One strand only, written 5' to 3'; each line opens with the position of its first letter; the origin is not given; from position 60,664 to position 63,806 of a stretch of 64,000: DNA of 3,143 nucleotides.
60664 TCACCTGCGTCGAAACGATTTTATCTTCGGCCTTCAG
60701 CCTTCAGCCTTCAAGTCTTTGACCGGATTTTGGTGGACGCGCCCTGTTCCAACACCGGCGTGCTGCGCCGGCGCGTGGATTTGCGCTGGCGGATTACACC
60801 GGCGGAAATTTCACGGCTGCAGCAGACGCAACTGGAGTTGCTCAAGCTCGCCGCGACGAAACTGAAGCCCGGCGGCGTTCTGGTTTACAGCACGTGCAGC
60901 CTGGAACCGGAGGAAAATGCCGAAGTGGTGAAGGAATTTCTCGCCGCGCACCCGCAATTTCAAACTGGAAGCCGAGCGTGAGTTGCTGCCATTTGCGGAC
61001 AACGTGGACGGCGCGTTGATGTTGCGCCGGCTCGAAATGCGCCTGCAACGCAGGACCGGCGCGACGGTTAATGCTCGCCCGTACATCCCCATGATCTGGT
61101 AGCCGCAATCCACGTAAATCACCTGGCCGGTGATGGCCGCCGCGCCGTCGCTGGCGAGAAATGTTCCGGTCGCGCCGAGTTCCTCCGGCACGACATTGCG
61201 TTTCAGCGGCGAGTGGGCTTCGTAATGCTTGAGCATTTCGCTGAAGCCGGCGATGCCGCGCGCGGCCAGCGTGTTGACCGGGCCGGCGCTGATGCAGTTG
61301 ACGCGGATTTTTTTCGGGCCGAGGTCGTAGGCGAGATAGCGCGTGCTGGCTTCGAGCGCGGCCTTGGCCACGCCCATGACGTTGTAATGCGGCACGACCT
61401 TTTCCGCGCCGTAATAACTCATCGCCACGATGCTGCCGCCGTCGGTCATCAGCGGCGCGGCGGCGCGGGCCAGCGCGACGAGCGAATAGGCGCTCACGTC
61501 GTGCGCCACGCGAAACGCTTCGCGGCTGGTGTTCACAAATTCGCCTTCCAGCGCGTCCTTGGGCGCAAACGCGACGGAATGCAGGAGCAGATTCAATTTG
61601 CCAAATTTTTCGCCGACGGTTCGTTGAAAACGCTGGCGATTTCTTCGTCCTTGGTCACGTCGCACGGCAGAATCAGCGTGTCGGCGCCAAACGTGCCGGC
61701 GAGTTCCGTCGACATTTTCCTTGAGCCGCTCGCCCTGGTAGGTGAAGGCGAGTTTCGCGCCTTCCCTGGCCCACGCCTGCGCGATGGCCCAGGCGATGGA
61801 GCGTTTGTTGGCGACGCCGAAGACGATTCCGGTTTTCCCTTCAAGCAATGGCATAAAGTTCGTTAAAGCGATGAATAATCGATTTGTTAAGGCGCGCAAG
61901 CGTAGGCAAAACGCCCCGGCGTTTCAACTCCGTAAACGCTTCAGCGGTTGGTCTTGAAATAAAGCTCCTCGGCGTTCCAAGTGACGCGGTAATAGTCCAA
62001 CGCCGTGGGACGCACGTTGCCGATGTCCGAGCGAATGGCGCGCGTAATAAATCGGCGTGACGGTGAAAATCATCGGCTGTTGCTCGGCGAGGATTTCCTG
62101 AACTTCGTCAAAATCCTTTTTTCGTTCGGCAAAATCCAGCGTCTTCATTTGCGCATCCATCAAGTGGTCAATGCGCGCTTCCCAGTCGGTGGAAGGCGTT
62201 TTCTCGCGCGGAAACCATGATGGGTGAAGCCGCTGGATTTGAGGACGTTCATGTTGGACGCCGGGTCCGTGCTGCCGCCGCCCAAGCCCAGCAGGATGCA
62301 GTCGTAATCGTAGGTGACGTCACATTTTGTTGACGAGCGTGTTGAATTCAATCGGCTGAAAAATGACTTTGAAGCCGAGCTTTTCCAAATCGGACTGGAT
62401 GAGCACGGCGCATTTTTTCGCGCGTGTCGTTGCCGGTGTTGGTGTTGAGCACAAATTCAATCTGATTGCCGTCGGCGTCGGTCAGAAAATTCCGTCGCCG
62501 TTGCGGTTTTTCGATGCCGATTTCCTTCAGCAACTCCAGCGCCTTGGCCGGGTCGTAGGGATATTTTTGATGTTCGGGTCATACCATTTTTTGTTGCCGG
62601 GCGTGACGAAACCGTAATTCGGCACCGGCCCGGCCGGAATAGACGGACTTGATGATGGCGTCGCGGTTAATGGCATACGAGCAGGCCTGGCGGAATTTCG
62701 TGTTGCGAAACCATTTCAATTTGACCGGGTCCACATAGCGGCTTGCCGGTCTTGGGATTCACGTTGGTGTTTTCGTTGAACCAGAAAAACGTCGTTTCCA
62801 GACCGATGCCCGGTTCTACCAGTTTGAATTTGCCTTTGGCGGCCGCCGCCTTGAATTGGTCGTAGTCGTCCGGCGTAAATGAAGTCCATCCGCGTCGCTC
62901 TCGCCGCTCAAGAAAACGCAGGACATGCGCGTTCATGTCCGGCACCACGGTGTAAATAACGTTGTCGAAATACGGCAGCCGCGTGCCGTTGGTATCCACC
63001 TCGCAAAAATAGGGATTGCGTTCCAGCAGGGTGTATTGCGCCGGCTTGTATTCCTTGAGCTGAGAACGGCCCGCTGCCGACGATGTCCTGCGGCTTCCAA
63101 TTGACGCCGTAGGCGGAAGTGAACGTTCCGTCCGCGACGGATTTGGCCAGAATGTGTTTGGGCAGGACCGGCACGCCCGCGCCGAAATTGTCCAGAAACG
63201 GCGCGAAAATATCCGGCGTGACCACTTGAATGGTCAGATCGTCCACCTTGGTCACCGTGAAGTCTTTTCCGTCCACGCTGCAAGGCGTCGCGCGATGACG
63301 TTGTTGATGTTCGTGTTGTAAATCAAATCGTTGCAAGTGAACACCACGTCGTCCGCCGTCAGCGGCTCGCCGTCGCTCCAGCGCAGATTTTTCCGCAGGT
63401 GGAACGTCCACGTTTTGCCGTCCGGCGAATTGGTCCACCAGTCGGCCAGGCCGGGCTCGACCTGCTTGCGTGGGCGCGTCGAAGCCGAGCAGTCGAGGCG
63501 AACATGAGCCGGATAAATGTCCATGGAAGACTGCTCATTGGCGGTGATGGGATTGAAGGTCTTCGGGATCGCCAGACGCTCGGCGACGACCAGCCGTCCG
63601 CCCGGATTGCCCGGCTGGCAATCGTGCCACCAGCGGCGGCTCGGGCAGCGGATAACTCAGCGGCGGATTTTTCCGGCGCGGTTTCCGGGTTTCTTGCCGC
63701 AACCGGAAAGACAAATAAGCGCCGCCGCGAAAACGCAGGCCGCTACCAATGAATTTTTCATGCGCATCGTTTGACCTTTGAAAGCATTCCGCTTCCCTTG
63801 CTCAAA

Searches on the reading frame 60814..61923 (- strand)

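Call 47: search_protein_families(library=pfam, proteins=[window:60814-61923:-], max_evalue=0.0001)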
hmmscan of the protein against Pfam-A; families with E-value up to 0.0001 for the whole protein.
window:60814-61923:- (370 aa): 2 families
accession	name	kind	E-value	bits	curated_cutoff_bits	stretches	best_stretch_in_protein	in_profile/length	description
PF13561.12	adh_short_C2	-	7.3e-82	274.9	27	1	36-275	1-235/236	Enoyl-(Acyl carrier protein) reductase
PF00106.31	adh_short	-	1.2e-17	64.5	26.6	1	39-221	8-187/195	short chain dehydrogenase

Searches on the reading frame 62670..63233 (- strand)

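Call 47: search_protein_families(library=pfam, proteins=[window:62670-63233:-], max_evalue=0.0001)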
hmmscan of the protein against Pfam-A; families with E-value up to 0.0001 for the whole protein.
window:62670-63233:- (188 aa): 1 family
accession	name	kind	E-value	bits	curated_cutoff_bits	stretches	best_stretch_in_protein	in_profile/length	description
PF00496.27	SBP_bac_5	-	2.6e-10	40.4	32.4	1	58-159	122-210/368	Bacterial extracellular solute-binding proteins, family 5 Middle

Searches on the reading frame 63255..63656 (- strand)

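Call 47: search_protein_families(library=pfam, proteins=[window:63255-63656:-], max_evalue=0.0001)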
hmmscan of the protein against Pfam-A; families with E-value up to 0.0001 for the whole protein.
window:63255-63656:- (134 aa): 1 family
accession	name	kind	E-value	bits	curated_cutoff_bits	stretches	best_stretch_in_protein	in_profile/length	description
PF00496.27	SBP_bac_5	-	5.2e-20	72.3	32.4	1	65-114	1-50/368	Bacterial extracellular solute-binding proteins, family 5 Middle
